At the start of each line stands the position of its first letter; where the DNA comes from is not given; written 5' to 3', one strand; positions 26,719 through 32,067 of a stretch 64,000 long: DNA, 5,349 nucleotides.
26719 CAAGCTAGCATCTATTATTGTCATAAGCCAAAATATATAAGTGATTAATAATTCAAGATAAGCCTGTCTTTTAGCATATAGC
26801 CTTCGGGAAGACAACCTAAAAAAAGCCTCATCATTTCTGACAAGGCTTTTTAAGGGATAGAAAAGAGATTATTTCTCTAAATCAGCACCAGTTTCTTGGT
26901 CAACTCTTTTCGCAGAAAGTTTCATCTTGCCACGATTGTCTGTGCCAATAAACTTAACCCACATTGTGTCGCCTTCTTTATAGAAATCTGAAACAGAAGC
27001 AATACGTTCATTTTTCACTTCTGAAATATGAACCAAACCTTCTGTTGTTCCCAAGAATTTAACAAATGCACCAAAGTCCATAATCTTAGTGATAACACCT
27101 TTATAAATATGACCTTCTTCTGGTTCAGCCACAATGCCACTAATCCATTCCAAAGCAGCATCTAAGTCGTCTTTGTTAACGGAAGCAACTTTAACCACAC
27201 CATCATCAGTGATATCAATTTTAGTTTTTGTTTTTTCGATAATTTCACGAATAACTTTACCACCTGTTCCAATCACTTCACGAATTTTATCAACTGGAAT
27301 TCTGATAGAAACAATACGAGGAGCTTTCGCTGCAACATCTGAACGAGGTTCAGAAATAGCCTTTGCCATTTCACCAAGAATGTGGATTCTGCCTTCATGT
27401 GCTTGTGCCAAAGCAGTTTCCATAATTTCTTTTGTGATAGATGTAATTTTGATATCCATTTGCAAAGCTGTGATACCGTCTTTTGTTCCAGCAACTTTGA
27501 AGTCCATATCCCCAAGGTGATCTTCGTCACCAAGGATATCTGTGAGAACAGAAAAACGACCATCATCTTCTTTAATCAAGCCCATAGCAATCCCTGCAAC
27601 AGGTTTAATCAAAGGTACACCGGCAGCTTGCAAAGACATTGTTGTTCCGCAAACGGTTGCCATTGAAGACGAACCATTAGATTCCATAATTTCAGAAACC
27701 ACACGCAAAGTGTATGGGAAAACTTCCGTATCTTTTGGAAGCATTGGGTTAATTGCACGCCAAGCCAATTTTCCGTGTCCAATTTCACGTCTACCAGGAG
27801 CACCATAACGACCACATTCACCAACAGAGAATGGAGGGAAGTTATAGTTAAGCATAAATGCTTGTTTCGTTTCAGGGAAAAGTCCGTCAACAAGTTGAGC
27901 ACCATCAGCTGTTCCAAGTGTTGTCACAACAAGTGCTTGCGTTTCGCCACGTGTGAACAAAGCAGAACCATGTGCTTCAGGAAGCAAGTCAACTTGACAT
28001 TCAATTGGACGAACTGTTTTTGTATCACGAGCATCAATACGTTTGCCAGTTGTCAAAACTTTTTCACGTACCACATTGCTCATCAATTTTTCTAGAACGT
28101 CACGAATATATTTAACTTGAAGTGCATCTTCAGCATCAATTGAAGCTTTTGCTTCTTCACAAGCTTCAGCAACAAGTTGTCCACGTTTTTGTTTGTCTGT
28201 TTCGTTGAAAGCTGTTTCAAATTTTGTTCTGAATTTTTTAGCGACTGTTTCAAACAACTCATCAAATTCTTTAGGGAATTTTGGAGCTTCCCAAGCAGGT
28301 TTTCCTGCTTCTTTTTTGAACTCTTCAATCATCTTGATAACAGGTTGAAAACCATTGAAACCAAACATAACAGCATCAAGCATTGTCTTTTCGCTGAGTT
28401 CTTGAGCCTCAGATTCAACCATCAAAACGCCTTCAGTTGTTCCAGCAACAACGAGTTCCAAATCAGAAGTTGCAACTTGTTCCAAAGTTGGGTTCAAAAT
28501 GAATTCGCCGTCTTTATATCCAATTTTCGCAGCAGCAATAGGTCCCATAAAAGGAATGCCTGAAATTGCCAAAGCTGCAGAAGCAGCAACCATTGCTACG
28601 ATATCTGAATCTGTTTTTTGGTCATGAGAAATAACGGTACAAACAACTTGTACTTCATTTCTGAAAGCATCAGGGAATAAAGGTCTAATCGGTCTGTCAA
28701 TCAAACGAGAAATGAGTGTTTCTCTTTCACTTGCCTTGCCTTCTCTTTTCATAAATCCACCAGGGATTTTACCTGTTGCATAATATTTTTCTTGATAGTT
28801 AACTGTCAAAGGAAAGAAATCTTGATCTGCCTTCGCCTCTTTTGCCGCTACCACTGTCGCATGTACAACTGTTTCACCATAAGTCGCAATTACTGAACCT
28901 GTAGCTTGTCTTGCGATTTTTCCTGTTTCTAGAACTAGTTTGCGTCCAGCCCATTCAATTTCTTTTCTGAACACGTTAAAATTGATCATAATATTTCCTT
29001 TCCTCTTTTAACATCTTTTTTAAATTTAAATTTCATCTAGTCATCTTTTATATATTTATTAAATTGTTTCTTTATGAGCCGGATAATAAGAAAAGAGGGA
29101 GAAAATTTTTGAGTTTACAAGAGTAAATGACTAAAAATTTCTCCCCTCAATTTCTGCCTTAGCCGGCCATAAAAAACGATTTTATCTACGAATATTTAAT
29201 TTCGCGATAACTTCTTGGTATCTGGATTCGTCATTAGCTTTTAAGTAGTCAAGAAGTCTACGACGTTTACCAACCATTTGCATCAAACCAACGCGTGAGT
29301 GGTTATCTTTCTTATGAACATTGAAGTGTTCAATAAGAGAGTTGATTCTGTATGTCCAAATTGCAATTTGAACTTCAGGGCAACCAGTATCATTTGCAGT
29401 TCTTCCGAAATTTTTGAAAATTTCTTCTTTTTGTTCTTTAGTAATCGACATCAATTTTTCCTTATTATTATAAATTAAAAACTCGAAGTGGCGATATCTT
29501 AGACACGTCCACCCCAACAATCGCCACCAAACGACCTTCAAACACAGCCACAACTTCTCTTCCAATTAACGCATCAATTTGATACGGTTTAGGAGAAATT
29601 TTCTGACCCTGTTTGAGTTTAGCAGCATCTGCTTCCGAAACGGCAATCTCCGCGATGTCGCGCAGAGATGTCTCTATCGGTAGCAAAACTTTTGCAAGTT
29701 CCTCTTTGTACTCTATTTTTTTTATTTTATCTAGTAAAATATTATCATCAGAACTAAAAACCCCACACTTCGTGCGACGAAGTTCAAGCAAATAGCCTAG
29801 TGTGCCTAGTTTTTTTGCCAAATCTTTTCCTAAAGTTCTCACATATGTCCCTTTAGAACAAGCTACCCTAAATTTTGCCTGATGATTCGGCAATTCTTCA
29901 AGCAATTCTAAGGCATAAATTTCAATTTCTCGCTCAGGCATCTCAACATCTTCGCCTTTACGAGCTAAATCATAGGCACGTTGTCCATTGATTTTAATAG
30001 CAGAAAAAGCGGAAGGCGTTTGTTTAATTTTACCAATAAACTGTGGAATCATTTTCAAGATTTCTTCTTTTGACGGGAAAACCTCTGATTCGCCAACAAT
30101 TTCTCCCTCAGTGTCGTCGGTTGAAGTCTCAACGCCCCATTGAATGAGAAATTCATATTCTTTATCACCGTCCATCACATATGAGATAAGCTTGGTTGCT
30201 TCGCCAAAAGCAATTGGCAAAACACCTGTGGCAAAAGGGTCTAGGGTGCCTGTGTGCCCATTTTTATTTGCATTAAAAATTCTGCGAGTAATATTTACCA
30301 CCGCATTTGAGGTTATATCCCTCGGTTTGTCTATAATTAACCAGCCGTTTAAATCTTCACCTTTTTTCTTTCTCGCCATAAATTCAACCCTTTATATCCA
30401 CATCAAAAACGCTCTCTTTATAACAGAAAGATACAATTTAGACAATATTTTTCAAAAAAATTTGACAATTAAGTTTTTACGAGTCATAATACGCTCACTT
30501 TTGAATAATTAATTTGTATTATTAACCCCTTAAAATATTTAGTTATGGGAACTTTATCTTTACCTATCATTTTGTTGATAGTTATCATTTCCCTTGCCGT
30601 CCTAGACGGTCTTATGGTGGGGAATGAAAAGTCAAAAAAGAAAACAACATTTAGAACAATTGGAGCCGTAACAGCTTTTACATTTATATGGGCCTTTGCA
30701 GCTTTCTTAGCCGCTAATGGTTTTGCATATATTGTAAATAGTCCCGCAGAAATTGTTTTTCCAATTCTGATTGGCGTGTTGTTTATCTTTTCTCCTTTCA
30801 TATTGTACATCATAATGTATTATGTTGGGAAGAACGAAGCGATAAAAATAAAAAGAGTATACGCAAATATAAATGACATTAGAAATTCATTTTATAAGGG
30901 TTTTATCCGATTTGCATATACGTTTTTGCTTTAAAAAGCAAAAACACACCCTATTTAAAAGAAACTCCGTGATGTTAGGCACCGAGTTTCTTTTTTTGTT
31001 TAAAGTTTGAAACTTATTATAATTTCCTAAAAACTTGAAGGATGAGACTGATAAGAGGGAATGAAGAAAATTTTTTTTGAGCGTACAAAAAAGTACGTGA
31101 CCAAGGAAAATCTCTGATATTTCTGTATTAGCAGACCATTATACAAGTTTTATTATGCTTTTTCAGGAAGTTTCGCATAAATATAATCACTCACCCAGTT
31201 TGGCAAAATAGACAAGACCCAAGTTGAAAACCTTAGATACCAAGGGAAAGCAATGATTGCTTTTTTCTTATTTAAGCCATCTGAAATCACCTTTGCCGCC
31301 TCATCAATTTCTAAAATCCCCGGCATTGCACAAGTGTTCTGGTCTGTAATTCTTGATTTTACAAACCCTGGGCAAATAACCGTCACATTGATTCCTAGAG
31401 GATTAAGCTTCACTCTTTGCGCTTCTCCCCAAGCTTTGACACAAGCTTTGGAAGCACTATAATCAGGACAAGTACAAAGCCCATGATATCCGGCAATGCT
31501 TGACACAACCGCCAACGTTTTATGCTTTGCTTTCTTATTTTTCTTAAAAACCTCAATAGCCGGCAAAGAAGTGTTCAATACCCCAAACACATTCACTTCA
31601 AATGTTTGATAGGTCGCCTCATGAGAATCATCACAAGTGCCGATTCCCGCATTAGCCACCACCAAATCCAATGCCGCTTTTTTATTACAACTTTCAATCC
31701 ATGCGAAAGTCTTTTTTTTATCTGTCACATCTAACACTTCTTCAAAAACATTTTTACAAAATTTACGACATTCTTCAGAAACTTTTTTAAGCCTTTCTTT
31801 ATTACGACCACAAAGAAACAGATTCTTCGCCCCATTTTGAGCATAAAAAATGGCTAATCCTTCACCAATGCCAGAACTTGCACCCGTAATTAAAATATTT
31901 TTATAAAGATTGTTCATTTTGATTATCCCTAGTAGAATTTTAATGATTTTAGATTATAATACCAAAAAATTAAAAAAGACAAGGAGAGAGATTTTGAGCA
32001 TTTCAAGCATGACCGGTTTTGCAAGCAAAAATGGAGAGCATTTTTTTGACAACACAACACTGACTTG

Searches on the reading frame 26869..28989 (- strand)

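Call 48: search_protein_families(library=pfam, proteins=[window:26869-28989:-], max_evalue=0.00001)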
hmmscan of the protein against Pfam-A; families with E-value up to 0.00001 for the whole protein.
window:26869-28989:- (706 aa): 5 families
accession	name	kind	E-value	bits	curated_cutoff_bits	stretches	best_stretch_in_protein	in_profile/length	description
PF01138.27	RNase_PH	-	3.2e-61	205.9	25.5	2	15-146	2-130/130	3' exoribonuclease family, domain 1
PF03725.20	RNase_PH_C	-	8.5e-25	86.9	20.8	2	149-212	1-66/67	3' exoribonuclease family, domain 2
PF00575.29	S1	-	1.7e-15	57.6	22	1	622-693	1-73/74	S1 RNA binding domain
PF03726.19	PNPase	-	1.3e-10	42.1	24.6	1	244-322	1-81/81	Polyribonucleotide nucleotidyltransferase, RNA binding domain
PF00013.35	KH_1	-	1.9e-10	40.8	21.5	1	560-616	2-64/66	KH domain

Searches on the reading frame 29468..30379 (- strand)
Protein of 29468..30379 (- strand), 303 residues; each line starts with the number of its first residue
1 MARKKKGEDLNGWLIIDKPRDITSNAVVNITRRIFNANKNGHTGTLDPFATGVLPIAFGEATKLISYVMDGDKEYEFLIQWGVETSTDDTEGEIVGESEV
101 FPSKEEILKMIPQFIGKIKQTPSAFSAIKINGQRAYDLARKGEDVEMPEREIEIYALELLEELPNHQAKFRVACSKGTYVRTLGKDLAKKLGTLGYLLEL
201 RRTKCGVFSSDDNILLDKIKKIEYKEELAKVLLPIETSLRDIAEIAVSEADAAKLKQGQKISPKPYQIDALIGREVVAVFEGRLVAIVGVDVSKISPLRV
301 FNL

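Call 48: search_protein_families(library=pfam, proteins=[window:29468-30379:-], max_evalue=0.00001)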
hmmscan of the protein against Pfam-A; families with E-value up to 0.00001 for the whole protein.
window:29468-30379:- (303 aa): 2 families
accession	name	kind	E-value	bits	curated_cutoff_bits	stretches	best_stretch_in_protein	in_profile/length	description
PF01509.24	TruB_N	-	1.2e-55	188.4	27.3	1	32-180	1-149/149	TruB family pseudouridylate synthase (N terminal domain)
PF16198.10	TruB_C_2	-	1.8e-10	41.2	29.3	1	181-239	1-65/66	tRNA pseudouridylate synthase B C-terminal domain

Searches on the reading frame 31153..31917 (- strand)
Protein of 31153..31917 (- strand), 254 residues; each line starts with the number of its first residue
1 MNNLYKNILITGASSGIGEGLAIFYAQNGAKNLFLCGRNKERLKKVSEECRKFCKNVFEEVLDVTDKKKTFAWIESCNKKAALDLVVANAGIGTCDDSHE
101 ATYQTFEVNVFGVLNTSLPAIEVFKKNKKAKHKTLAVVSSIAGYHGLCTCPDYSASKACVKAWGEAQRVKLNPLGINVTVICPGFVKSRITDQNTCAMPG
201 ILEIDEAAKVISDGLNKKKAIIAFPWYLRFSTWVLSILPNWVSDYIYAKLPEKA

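Call 90: search_protein_families(library=pfam, proteins=[window:31153-31917:-], max_evalue=0.001)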
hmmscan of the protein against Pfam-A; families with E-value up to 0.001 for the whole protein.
window:31153-31917:- (254 aa): 5 families
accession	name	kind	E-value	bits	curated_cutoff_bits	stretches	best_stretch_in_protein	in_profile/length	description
PF00106.31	adh_short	-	3.5e-34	118.4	26.6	1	6-193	1-189/195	short chain dehydrogenase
PF13561.12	adh_short_C2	-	5.1e-18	66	27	1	12-193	1-183/236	Enoyl-(Acyl carrier protein) reductase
PF08659.16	KR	-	6.8e-11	42.8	22.6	1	8-169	3-165/180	KR domain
PF02719.21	Polysacc_synt_2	-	0.00016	21.4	20.2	1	8-121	1-116/293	Polysaccharide biosynthesis protein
PF01370.27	Epimerase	-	0.00078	19.4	20.9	1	8-115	1-97/240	NAD dependent epimerase/dehydratase family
